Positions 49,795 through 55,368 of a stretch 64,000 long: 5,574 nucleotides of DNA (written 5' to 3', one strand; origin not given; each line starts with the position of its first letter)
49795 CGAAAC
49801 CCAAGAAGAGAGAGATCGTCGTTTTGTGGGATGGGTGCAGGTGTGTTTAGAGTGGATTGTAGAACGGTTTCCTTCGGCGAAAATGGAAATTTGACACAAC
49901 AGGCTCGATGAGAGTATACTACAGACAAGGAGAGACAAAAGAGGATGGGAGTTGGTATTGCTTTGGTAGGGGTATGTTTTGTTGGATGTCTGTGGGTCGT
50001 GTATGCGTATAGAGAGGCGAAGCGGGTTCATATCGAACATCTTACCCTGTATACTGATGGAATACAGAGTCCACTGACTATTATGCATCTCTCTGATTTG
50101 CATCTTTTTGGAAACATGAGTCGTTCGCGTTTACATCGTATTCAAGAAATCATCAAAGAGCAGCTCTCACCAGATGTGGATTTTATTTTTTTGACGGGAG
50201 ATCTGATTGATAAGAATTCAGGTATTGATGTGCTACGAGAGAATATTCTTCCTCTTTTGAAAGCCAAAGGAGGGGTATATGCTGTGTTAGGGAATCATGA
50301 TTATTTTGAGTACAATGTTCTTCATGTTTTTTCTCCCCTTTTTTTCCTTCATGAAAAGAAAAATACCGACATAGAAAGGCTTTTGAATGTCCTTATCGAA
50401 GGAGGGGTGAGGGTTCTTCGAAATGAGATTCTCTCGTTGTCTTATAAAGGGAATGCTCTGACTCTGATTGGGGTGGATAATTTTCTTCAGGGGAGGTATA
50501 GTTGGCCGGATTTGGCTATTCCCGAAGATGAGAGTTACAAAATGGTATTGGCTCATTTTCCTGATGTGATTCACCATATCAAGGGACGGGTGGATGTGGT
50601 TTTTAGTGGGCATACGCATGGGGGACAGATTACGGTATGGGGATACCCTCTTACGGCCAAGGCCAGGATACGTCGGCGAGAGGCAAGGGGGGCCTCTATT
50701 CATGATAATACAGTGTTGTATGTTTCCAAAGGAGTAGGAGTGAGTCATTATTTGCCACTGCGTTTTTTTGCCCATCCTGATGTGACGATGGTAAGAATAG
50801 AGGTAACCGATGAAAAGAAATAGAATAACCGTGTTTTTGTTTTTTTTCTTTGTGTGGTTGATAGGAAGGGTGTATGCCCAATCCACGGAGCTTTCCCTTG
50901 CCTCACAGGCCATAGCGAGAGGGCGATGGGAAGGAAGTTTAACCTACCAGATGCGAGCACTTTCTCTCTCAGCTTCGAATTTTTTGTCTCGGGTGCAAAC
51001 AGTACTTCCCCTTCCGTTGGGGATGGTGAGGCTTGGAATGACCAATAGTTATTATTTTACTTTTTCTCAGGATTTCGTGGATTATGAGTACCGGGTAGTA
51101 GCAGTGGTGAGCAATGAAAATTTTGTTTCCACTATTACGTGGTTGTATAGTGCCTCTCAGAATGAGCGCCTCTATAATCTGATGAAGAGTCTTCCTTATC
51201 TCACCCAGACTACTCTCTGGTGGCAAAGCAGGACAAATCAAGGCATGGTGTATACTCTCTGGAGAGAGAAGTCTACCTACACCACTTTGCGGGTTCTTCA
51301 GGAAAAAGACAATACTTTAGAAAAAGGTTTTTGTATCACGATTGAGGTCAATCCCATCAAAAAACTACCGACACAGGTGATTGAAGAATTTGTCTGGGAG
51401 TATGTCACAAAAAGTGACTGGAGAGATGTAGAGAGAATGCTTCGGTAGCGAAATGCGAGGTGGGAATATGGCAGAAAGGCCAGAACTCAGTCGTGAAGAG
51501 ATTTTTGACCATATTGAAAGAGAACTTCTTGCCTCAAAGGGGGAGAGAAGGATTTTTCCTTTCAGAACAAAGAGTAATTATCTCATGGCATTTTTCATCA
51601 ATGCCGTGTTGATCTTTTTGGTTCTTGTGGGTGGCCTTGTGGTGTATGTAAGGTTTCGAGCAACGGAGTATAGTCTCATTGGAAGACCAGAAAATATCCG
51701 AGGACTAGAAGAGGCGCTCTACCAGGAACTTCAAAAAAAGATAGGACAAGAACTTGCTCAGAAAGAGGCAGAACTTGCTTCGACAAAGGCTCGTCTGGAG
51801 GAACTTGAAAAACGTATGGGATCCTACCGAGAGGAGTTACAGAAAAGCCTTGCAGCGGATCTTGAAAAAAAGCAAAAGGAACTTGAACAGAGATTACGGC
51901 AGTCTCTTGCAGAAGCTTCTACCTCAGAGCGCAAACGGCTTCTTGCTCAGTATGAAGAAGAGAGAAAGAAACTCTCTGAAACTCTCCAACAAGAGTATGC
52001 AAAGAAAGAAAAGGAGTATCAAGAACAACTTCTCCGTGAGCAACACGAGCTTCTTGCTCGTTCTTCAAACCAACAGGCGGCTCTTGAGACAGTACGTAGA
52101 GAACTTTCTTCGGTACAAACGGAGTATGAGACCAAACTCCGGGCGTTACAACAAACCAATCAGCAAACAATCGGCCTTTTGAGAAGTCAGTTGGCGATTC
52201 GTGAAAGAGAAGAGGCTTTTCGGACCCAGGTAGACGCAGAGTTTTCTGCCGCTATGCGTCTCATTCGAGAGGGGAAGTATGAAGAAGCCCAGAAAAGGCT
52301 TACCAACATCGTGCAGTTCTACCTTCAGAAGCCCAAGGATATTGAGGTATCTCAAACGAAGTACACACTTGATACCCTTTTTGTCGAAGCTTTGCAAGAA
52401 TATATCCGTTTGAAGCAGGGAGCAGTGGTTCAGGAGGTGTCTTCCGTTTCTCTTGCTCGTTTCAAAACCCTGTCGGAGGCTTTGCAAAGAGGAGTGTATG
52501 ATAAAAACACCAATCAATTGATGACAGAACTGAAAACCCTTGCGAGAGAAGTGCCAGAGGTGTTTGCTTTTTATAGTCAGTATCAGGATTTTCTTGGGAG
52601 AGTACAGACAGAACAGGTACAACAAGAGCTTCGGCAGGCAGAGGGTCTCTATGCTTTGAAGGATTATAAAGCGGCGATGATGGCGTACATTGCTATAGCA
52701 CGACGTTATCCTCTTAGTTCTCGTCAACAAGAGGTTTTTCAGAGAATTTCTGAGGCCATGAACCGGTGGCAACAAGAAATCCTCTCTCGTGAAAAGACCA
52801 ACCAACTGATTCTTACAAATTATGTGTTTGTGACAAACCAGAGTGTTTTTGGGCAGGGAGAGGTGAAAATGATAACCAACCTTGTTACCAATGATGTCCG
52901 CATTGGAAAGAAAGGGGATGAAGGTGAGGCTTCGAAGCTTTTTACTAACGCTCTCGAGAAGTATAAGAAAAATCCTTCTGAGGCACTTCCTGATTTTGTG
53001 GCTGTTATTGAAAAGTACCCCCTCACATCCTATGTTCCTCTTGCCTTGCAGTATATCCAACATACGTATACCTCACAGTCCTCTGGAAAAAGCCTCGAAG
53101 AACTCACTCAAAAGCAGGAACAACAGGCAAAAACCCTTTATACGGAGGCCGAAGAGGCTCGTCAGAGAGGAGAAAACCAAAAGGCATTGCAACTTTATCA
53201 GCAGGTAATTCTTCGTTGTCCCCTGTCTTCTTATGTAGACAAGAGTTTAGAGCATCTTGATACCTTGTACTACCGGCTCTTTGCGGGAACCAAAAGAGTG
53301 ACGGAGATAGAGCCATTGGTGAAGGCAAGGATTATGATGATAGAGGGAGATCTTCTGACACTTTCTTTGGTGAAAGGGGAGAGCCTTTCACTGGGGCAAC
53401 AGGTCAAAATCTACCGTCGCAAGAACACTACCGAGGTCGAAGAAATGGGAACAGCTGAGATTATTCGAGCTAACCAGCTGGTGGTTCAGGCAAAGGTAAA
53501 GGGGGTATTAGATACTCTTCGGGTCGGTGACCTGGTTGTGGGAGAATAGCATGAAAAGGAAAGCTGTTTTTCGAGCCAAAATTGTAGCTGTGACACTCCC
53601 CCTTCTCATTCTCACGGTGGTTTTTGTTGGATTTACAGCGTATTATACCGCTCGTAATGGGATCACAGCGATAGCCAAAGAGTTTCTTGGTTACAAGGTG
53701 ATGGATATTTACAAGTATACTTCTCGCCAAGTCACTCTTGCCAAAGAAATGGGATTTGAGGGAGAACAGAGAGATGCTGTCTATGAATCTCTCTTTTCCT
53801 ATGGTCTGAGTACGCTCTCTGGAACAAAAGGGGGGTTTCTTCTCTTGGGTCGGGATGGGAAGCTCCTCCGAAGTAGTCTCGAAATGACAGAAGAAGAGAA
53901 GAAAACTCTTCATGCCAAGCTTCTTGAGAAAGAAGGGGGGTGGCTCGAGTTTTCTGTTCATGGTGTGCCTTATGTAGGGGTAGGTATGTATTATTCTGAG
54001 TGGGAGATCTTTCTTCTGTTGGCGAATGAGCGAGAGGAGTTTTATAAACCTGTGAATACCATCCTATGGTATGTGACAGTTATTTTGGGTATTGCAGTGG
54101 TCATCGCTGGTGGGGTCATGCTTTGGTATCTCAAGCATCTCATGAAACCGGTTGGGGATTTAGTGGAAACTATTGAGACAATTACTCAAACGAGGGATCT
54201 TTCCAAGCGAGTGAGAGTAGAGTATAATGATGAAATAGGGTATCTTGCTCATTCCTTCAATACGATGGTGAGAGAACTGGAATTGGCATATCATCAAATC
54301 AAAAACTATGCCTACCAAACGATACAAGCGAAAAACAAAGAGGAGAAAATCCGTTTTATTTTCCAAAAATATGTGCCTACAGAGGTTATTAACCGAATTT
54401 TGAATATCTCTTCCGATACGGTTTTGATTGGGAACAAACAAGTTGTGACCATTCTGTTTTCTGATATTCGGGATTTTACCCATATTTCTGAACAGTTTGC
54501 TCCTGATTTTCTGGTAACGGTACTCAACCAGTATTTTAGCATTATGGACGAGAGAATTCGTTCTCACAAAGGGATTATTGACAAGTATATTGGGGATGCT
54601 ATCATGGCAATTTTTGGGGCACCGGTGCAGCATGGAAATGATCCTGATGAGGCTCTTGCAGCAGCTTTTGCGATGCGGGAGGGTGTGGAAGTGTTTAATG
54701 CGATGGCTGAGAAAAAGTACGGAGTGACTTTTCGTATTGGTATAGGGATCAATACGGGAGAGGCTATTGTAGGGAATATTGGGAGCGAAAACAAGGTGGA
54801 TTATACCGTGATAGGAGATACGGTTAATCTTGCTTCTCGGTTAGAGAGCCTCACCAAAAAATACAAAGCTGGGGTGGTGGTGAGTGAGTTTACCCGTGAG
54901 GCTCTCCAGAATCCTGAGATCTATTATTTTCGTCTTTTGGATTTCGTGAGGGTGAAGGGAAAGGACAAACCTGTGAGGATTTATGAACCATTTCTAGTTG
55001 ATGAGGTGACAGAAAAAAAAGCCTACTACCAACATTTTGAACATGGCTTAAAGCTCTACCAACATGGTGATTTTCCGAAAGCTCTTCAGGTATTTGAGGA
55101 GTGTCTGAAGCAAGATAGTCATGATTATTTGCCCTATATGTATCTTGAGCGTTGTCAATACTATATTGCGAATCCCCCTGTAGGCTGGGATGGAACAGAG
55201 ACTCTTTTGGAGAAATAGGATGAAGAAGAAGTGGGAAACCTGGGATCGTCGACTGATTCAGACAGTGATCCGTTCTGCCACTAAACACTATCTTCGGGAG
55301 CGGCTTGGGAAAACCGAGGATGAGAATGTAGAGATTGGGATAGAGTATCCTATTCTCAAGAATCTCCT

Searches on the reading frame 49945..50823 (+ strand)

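Call 44: search_protein_families(library=pfam, proteins=[window:49945-50823:+], max_evalue=0.0001)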
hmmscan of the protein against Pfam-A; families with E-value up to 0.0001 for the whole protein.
window:49945-50823:+ (292 aa): 2 families
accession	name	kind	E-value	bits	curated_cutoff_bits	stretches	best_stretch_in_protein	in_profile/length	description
PF00149.33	Metallophos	-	8.2e-18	66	21.5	1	45-226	2-190/191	Calcineurin-like phosphoesterase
PF12850.12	Metallophos_2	-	2.9e-07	31.1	27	1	45-229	2-121/154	Calcineurin-like phosphoesterase superfamily domain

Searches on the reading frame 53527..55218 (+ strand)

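Call 44: search_protein_families(library=pfam, proteins=[window:53527-55218:+], max_evalue=0.0001)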
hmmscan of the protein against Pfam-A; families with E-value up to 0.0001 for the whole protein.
window:53527-55218:+ (563 aa): 2 families
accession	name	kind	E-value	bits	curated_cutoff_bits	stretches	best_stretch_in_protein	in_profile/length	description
PF00211.25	Guanylate_cyc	-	9.7e-29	100.7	21.9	1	304-482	6-176/183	Adenylate and Guanylate cyclase catalytic domain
PF00672.30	HAMP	-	2e-09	38.1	25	1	201-252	2-52/53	HAMP domain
